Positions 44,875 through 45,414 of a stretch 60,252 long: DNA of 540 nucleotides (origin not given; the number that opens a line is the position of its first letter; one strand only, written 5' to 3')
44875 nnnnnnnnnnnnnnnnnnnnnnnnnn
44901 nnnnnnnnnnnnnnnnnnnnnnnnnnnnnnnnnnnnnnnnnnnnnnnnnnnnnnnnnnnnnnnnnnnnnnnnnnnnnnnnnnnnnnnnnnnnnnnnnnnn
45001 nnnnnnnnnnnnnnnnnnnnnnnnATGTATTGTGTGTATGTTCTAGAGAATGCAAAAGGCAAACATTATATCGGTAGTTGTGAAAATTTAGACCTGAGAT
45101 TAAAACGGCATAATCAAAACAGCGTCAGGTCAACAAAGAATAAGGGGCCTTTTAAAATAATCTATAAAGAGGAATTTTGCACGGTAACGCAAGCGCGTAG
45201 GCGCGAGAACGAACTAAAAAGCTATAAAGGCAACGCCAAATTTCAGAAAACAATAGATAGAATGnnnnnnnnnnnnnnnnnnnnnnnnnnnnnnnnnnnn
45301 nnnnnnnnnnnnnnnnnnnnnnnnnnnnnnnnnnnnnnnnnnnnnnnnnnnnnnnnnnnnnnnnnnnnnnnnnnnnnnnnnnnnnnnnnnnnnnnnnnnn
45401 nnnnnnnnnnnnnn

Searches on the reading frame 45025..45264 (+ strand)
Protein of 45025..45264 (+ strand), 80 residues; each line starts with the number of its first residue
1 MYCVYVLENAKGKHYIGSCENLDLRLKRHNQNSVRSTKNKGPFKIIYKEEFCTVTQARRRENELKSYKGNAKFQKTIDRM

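Call 42: search_protein_families(library=pfam, proteins=[window:45025-45264:+], max_evalue=0.01)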
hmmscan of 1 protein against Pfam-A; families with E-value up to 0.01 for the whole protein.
seq(80 aa): 2 families
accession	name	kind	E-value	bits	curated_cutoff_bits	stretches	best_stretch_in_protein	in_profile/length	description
PF01541.30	GIY-YIG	-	1.1e-14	54.9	22.6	1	1-70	1-74/78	GIY-YIG catalytic domain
PF10544.15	T5orf172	-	9.4e-05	23.3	20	1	3-66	2-65/101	T5orf172 domain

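Call 43: search_protein_families(library=ncbifam, proteins=[window:45025-45264:+], max_evalue=0.01)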
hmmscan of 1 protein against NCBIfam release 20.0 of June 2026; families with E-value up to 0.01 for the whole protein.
seq(80 aa): 2 families
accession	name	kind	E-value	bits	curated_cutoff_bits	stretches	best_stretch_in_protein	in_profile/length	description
TIGR01453.1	grpIintron_endo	subfamily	2.6e-06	27.6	56.05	1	3-39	3-40/215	group I intron endonuclease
NF011261.0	PRK14667.1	equivalog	0.008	14.7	818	0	3-43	18-58/567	excinuclease ABC subunit C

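Call 76: find_homologous_proteins(query=window:45025-45264:+, max_evalue=0.00001)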
Query window:45025-45264:+ (80 aa): 40 proteins with E <= 0.00001 among 40 candidates.
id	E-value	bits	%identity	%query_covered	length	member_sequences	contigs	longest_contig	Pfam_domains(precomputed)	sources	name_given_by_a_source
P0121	3.3e-34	134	78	98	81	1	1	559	PF01541.31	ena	-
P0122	4.5e-32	127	74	98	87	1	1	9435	PF01541.31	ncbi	-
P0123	2.0e-31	125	71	100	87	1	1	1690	PF10544.16,PF01541.31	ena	-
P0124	4.9e-31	124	71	98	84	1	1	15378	PF01541.31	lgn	-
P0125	6.6e-31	123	72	94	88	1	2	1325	PF01541.31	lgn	-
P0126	1.9e-30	122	75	96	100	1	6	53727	PF01541.31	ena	-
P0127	8.8e-30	120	69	98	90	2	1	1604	PF01541.31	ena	-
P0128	1.9e-29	119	76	90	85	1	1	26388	PF01541.31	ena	-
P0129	2.0e-29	119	73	98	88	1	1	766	PF01541.31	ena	-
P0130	3.1e-29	118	72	94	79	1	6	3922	PF01541.31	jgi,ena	-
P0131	6.7e-29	117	67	98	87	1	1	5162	PF10544.16,PF01541.31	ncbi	ncbi:MAG: GIY-YIG nuclease family protein [Candidatus Omnitrophota bacterium]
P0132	1.1e-28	116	68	98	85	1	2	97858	PF01541.31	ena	-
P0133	1.3e-28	116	71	96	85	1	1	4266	PF01541.31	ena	-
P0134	2.1e-28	115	63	100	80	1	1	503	PF01541.31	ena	-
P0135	2.2e-28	115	69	98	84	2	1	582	PF01541.31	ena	-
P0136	2.2e-28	115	78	85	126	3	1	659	PF01541.31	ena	-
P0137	2.6e-28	115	68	98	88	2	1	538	PF01541.31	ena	-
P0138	3.0e-28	115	67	98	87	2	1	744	PF10544.16,PF01541.31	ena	-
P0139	5.1e-28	114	69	96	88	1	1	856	PF01541.31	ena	-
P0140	6.2e-28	114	68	96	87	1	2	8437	PF01541.31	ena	-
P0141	7.5e-28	114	69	96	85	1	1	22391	PF01541.31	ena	-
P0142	1.6e-27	113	64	98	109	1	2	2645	PF10544.16,PF01541.31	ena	-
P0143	3.2e-27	112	64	96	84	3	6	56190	PF01541.31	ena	-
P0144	4.0e-27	111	62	96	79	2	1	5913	PF01541.31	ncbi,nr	ncbi:MAG: GIY-YIG nuclease family protein [Candidatus Omnitrophica bacterium]|nr:GIY-YIG nuclease fa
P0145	2.3e-26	109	67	98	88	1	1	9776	PF01541.31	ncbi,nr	ncbi:MAG: GIY-YIG nuclease family protein [Candidatus Omnitrophica bacterium]|nr:GIY-YIG nuclease fa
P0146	2.2e-25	106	68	96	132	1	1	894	PF01541.31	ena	-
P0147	3.4e-25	105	62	95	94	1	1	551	PF01541.31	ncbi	-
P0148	4.8e-25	105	69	89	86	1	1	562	PF01541.31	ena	-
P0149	5.2e-25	105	65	99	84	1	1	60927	PF01541.31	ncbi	ncbi:MAG: GIY-YIG nuclease family protein [Candidatus Omnitrophota bacterium]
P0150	5.8e-25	104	71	86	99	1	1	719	PF01541.31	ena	-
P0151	7.9e-25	104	65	98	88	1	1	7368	PF10544.16,PF01541.31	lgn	-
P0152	6.6e-24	101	64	96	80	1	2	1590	PF10544.16,PF01541.31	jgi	-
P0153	1.7e-23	100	62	99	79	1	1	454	PF01541.31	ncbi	-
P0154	5.7e-22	95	60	100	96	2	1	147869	PF01541.31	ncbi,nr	ncbi:MAG TPA: GIY-YIG nuclease family protein [Candidatus Omnitrophota bacterium]|nr:GIY-YIG nucleas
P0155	1.1e-21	94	59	99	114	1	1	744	PF01541.31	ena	-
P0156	2.4e-21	93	64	88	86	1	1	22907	PF01541.31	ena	-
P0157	1.3e-19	87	56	99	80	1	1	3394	PF01541.31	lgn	-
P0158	4.9e-16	76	59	73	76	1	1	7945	PF01541.31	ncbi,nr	ncbi:MAG: GIY-YIG nuclease family protein [Candidatus Omnitrophica bacterium]|nr:GIY-YIG nuclease fa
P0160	3.9e-10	57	48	85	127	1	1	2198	PF01541.31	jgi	jgi:putative endonuclease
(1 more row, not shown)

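Call 77: find_encoding_contigs(protein=P0143, flank=1500, max_places=8)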
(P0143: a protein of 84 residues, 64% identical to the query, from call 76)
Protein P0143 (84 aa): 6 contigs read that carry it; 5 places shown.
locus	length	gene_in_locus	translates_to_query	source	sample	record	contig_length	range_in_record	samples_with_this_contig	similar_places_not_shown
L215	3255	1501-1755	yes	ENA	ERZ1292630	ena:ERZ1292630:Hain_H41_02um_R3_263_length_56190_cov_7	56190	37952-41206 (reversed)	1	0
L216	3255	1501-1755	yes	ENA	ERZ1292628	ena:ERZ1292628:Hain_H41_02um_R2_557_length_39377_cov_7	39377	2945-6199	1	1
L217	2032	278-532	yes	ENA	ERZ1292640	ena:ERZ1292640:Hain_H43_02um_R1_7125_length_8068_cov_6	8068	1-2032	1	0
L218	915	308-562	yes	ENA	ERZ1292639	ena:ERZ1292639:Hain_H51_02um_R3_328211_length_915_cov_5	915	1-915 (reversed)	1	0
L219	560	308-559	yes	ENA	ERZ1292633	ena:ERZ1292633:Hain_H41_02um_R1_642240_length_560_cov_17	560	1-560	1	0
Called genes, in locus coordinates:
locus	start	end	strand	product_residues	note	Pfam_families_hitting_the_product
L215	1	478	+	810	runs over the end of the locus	PF00521:DNA_topoisoIV, PF03989:DNA_gyraseA_C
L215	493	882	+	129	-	PF05168:HEPN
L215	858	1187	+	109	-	PF01909:NTP_transf_2, PF18765:Polbeta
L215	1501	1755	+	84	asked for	PF01541:GIY-YIG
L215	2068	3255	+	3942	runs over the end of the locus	PF13646:HEAT_2 (faint), PF13489:Methyltransf_23 (weak), PF13649:Methyltransf_25 (weak), PF13847:Methyltransf_31 (faint), PF00149:Metallophos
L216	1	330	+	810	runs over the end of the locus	PF00521:DNA_topoisoIV, PF03989:DNA_gyraseA_C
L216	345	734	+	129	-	PF05168:HEPN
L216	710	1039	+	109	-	PF01909:NTP_transf_2, PF18765:Polbeta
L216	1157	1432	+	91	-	PF01541:GIY-YIG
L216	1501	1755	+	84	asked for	PF01541:GIY-YIG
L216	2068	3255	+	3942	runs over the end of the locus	PF13646:HEAT_2 (faint), PF13489:Methyltransf_23 (weak), PF13649:Methyltransf_25 (weak), PF13847:Methyltransf_31 (faint), PF00149:Metallophos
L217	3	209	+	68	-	?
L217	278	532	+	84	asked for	PF01541:GIY-YIG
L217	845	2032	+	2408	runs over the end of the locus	?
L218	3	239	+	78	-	?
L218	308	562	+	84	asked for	PF01541:GIY-YIG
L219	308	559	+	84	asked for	PF01541:GIY-YIG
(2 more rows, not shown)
